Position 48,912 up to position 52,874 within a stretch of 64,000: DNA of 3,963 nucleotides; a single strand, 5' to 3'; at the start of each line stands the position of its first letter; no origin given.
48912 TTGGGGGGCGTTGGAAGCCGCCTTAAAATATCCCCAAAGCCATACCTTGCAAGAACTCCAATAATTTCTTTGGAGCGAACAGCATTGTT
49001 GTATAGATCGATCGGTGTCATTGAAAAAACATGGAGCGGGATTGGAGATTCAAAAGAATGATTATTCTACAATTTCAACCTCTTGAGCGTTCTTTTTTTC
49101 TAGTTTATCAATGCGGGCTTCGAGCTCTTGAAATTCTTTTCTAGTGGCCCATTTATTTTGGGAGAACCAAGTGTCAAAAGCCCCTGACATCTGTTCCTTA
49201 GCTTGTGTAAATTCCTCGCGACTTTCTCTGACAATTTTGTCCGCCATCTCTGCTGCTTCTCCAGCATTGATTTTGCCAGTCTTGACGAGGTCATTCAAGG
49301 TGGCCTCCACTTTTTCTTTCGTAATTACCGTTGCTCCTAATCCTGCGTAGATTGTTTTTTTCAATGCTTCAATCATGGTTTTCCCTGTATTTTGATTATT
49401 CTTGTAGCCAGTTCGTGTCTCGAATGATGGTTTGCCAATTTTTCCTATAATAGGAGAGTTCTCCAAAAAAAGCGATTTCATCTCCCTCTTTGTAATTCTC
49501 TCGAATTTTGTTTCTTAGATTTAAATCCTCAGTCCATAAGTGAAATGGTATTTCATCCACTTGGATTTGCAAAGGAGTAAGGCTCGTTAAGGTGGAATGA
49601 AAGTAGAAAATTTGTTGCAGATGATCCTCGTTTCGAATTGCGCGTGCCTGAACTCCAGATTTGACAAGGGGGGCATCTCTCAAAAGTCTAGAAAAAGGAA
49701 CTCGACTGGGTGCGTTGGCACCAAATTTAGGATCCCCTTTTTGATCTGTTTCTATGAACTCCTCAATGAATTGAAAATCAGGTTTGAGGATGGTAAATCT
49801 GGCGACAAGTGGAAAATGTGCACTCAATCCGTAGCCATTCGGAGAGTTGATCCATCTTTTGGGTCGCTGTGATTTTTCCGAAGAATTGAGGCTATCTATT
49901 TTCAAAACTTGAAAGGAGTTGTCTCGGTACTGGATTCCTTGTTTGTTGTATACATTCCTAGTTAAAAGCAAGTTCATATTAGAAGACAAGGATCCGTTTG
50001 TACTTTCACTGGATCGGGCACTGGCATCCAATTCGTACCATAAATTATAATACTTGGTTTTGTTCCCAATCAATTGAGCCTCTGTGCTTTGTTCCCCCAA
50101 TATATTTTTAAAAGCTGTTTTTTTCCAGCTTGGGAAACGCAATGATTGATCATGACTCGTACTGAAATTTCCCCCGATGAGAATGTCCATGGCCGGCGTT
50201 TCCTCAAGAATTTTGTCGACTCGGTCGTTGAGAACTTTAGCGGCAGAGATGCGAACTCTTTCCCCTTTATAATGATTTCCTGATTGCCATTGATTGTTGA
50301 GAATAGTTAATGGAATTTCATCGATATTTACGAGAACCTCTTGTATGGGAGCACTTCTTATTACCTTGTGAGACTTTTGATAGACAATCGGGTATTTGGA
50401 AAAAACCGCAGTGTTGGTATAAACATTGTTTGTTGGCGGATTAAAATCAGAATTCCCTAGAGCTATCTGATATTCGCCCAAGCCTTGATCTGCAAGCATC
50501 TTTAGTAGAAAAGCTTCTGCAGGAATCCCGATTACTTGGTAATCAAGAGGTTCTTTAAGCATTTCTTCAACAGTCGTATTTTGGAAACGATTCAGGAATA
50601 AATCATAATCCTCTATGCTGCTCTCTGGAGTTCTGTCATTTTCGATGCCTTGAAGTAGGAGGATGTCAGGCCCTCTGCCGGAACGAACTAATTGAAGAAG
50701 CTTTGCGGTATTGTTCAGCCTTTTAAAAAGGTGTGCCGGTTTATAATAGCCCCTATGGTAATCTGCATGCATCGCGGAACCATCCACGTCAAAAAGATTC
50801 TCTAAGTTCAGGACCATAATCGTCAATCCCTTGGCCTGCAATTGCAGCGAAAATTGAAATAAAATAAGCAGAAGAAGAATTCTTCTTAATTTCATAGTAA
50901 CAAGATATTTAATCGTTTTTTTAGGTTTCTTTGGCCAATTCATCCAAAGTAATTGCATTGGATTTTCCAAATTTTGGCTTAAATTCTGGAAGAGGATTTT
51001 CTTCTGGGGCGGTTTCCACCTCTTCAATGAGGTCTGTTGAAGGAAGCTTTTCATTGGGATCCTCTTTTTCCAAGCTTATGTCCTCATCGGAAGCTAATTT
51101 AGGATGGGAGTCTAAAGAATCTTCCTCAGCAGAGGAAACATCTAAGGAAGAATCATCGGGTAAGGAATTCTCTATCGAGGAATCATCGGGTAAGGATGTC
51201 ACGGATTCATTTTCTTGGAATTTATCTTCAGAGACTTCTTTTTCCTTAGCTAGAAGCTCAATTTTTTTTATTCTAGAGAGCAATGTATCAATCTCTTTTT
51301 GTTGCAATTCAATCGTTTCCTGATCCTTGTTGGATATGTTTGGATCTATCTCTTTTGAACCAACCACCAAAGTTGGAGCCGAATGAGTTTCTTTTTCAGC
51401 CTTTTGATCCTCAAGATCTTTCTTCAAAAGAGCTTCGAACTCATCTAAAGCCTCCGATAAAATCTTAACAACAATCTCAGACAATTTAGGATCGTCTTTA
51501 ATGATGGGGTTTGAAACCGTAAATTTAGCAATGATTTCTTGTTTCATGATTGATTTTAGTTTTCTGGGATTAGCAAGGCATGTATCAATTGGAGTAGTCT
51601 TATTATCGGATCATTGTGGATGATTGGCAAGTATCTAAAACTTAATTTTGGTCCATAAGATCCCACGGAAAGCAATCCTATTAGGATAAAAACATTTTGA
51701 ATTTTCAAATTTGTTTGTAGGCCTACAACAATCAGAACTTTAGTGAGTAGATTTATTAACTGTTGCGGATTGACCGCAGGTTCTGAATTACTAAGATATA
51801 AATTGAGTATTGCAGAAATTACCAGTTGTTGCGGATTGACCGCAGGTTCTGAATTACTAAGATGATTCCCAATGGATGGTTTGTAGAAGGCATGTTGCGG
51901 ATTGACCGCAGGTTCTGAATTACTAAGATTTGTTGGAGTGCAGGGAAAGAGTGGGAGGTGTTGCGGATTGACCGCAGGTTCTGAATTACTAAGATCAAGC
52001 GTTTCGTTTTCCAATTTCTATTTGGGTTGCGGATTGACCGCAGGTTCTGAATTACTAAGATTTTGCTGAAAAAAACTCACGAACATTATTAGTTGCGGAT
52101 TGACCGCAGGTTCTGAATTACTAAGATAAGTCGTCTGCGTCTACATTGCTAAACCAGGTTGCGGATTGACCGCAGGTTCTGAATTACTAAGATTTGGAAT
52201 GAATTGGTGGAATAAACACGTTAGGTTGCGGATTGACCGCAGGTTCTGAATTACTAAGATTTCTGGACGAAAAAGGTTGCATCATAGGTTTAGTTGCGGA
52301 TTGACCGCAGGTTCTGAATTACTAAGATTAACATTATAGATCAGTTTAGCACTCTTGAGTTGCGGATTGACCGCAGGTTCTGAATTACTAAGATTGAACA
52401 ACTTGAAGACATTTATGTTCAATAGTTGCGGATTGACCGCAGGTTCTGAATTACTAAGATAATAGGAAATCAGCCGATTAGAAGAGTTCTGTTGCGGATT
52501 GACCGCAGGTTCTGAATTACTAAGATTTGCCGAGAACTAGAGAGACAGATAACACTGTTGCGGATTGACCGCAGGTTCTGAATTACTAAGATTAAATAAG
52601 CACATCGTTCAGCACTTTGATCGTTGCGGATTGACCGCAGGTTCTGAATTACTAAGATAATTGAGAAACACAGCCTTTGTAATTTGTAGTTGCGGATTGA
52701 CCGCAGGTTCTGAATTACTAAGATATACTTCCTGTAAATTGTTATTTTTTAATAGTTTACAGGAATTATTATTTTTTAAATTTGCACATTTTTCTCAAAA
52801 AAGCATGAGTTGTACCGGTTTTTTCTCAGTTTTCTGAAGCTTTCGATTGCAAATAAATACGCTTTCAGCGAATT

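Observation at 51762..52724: Every CRISPR repeat contains a near-consensus sigma70 promoter pointing into the next spacer, opposite to the cas genes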

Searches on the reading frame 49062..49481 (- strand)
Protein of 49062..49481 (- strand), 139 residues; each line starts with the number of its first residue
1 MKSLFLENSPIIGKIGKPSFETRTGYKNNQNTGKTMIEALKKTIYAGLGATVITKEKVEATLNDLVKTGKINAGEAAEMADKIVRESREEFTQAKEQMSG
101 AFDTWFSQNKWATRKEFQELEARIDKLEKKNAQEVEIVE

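Call 59: search_protein_families(library=pfam, proteins=[window:49062-49481:-], max_evalue=0.01)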
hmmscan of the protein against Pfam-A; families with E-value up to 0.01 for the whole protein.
window:49062-49481:- (139 aa): 1 family
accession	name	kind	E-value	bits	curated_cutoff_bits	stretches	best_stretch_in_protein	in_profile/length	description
PF05597.16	Phasin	-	0.0011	19.5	28.8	0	35-99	10-74/126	Poly(hydroxyalcanoate) granule associated protein (phasin)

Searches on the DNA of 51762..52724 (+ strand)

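Call 34: search_dna_similar(query=window:51762-52724:+, collection=phages, mode=distant, max_evalue=1)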
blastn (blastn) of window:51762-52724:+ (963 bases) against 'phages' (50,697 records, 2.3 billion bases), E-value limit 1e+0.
No match.
